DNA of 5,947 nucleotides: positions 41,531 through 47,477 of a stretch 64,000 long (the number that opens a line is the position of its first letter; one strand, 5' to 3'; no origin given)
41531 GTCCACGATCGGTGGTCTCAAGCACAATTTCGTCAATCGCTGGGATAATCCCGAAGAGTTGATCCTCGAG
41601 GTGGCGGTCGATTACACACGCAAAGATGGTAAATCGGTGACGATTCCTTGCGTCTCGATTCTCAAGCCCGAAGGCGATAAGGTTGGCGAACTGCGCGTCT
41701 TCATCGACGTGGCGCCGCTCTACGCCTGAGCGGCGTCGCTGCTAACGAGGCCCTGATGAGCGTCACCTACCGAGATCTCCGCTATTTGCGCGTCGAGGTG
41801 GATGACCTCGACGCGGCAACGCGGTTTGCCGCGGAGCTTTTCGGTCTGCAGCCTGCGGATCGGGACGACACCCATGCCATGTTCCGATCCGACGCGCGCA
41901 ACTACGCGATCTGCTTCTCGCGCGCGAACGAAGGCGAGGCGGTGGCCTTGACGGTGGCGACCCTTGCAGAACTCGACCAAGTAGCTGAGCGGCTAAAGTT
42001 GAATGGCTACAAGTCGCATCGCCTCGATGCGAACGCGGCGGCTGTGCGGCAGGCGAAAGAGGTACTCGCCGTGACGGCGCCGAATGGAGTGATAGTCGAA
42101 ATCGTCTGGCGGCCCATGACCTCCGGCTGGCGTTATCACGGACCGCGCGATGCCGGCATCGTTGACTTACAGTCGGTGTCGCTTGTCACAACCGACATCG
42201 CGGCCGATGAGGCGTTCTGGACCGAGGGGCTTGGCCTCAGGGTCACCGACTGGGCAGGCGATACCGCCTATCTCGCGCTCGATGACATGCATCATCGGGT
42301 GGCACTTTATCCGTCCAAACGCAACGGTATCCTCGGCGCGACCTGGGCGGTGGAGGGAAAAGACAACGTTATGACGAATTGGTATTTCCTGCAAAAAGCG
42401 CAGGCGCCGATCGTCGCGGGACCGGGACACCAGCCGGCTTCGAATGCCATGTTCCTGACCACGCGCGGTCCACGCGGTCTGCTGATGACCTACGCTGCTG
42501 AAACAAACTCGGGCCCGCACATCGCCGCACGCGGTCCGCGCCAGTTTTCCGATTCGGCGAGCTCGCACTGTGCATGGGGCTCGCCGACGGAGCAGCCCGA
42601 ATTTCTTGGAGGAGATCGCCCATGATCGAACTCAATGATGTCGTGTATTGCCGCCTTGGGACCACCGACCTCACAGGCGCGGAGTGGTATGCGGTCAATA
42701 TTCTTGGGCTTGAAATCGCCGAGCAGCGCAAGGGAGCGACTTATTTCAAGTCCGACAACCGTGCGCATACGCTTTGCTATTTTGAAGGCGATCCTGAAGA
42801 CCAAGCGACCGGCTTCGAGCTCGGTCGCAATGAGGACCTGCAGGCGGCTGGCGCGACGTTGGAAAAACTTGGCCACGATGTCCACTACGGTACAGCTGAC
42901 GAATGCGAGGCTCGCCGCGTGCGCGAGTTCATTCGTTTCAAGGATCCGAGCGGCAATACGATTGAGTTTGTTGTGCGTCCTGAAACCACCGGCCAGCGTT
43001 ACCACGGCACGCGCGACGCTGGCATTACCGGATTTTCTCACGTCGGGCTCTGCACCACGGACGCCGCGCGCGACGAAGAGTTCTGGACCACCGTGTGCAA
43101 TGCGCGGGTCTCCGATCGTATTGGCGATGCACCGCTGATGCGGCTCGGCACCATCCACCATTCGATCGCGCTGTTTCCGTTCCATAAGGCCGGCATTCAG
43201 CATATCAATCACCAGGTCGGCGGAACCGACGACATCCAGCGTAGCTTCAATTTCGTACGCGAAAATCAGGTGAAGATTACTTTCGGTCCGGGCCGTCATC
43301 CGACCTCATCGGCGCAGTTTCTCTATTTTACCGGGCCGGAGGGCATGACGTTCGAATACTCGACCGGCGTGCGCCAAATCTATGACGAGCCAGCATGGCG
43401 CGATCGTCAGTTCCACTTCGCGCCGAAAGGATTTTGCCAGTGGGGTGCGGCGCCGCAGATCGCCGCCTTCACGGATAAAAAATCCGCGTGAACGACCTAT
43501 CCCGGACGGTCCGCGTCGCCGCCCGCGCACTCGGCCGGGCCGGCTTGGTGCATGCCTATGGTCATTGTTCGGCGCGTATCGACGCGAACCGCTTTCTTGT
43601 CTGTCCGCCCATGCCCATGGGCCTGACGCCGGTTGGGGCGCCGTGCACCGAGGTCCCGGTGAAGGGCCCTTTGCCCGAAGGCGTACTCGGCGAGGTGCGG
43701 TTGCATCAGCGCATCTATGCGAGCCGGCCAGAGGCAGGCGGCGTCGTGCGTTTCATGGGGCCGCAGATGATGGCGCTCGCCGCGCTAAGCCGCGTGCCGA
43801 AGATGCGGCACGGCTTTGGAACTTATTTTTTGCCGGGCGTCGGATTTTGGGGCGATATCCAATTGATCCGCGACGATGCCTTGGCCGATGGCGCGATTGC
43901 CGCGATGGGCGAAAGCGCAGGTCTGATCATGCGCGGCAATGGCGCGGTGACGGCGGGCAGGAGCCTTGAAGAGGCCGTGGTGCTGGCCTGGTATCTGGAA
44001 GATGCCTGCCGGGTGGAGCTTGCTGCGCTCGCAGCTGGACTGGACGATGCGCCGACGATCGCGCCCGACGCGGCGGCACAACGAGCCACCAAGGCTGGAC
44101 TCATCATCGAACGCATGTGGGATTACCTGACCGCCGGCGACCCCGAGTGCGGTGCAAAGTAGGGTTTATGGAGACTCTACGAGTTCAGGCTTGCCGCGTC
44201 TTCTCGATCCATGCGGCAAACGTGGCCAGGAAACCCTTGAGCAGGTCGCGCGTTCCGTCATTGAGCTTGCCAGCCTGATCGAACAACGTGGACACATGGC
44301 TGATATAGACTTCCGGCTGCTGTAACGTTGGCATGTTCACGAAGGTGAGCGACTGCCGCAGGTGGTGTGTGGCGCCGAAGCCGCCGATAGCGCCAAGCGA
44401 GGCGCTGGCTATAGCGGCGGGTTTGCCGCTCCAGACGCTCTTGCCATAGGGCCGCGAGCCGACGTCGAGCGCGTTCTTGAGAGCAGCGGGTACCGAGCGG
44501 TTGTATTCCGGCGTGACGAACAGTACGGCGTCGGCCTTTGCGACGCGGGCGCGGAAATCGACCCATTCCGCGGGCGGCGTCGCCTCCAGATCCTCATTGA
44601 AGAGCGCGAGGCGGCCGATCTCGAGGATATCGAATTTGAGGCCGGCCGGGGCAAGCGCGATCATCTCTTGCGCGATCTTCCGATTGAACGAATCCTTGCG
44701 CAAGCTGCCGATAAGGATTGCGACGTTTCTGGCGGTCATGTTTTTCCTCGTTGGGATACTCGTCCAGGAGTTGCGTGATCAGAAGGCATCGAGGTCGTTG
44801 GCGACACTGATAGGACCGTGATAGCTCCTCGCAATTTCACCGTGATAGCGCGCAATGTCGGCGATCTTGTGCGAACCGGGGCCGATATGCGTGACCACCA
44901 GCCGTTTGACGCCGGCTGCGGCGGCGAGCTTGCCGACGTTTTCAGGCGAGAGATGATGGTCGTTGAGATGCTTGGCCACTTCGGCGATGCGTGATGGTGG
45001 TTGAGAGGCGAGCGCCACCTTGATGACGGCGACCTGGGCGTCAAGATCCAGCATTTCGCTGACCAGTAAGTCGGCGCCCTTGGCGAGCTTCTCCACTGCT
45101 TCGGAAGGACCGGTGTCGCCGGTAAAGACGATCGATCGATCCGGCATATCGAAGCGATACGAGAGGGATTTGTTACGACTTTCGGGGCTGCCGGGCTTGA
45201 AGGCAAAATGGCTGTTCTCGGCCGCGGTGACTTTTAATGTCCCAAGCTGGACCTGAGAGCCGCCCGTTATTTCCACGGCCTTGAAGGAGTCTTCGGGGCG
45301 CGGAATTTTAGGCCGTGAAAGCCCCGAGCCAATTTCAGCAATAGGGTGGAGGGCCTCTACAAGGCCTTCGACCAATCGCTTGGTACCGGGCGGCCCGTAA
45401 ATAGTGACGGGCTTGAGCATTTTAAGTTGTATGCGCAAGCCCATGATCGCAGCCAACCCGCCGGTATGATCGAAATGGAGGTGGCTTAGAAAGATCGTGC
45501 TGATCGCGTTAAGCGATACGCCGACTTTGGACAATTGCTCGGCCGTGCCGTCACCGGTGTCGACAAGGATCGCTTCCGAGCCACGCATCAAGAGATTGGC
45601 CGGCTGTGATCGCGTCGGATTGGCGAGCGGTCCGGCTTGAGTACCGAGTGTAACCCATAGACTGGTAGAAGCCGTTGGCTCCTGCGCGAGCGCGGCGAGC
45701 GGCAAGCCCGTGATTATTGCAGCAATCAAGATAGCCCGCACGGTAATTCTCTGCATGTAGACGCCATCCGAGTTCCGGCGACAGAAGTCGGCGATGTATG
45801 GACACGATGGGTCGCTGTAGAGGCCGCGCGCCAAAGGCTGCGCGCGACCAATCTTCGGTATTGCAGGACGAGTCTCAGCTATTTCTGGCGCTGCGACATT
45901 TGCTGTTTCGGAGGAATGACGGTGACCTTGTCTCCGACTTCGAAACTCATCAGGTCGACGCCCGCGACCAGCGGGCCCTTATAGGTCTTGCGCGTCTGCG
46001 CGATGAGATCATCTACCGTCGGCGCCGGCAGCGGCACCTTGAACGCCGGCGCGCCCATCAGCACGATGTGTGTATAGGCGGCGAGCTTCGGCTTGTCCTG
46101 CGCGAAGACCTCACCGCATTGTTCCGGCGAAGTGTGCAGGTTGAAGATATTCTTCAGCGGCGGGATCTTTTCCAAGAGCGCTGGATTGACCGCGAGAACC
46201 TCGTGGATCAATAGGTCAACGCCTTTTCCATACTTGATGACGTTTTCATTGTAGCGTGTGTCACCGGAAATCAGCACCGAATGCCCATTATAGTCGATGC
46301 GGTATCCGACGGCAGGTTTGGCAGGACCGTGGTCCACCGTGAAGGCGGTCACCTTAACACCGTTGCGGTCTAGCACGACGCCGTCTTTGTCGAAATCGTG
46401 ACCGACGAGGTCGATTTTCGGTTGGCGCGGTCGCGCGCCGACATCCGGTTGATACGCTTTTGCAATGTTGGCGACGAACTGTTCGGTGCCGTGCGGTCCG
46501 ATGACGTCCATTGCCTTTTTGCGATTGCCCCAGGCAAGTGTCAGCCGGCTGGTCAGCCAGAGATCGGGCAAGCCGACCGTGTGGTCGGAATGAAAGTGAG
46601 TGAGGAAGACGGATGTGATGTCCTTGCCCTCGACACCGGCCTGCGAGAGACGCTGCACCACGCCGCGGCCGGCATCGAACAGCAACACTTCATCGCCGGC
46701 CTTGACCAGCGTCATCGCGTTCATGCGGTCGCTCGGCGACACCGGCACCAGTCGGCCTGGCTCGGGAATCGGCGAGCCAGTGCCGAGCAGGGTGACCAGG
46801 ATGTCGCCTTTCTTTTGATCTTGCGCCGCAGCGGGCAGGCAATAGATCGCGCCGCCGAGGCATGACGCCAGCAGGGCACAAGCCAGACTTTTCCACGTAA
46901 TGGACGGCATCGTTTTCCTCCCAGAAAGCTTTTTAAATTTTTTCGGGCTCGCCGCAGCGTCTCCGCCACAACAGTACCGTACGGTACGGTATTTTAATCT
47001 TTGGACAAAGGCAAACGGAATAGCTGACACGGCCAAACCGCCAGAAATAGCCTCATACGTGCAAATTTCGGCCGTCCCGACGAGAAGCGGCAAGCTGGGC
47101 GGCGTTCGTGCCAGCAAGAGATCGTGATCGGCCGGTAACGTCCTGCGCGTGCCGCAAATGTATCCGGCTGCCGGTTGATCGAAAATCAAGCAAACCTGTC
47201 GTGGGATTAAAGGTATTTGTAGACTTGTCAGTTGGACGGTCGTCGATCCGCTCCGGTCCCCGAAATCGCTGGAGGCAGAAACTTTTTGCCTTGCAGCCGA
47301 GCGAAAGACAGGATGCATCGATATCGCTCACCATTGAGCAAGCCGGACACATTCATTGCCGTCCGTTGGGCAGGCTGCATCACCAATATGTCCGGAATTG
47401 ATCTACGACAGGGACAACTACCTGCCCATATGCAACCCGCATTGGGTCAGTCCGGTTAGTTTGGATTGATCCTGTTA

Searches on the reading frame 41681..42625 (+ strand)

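Call 16: search_protein_families(library=pfam, proteins=[window:41681-42625:+], max_evalue=0.0001)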
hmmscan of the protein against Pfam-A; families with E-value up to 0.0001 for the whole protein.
window:41681-42625:+ (314 aa): 2 families
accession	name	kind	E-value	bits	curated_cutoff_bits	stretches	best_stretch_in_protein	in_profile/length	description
PF22632.2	BphC_D1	-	2e-10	40.8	27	1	34-75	2-44/51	Dihydroxybiphenyl dioxygenase BphC D1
PF00903.31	Glyoxalase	-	1.4e-09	38.8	20.6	0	164-266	3-116/121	Glyoxalase/Bleomycin resistance protein/Dioxygenase superfamily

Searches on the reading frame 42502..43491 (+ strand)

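Call 16: search_protein_families(library=pfam, proteins=[window:42502-43491:+], max_evalue=0.0001)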
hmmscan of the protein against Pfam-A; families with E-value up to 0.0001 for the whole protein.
window:42502-43491:+ (329 aa): 1 family
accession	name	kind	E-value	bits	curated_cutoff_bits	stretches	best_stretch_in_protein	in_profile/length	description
PF00903.31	Glyoxalase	-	9.6e-20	71.6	20.6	2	178-286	2-121/121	Glyoxalase/Bleomycin resistance protein/Dioxygenase superfamily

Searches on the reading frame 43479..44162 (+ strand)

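Call 16: search_protein_families(library=pfam, proteins=[window:43479-44162:+], max_evalue=0.0001)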
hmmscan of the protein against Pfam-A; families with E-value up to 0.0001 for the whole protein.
window:43479-44162:+ (227 aa): 1 family
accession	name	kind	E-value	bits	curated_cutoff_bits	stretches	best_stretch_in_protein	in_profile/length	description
PF00596.27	Aldolase_II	-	3.2e-17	63.5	22.2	1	13-180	5-182/183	Class II Aldolase and Adducin N-terminal domain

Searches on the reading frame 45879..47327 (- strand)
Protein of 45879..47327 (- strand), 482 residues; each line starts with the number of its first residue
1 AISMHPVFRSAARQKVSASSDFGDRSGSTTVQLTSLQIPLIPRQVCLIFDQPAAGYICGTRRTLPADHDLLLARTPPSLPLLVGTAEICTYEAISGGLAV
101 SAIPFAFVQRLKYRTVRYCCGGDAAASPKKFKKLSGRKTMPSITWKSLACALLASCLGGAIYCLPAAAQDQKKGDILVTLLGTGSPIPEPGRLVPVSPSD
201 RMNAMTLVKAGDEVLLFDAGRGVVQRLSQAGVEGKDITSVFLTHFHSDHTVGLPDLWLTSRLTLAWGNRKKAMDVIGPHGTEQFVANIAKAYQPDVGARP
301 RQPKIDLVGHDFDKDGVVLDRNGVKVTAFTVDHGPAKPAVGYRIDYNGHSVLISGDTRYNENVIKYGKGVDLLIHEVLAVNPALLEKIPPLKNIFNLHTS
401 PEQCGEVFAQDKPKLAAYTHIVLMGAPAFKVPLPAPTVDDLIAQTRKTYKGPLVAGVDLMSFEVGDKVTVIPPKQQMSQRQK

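Call 16: search_protein_families(library=pfam, proteins=[window:45879-47327:-], max_evalue=0.0001)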
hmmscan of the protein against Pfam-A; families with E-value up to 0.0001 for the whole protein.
window:45879-47327:- (482 aa): 2 families
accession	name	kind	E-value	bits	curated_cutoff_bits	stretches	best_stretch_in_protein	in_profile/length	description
PF12706.13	Lactamase_B_2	-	8.6e-20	71.6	27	1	215-421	3-200/200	Beta-lactamase superfamily domain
PF00753.33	Lactamase_B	-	5.1e-16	59.6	22.7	1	204-368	7-161/196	Metallo-beta-lactamase superfamily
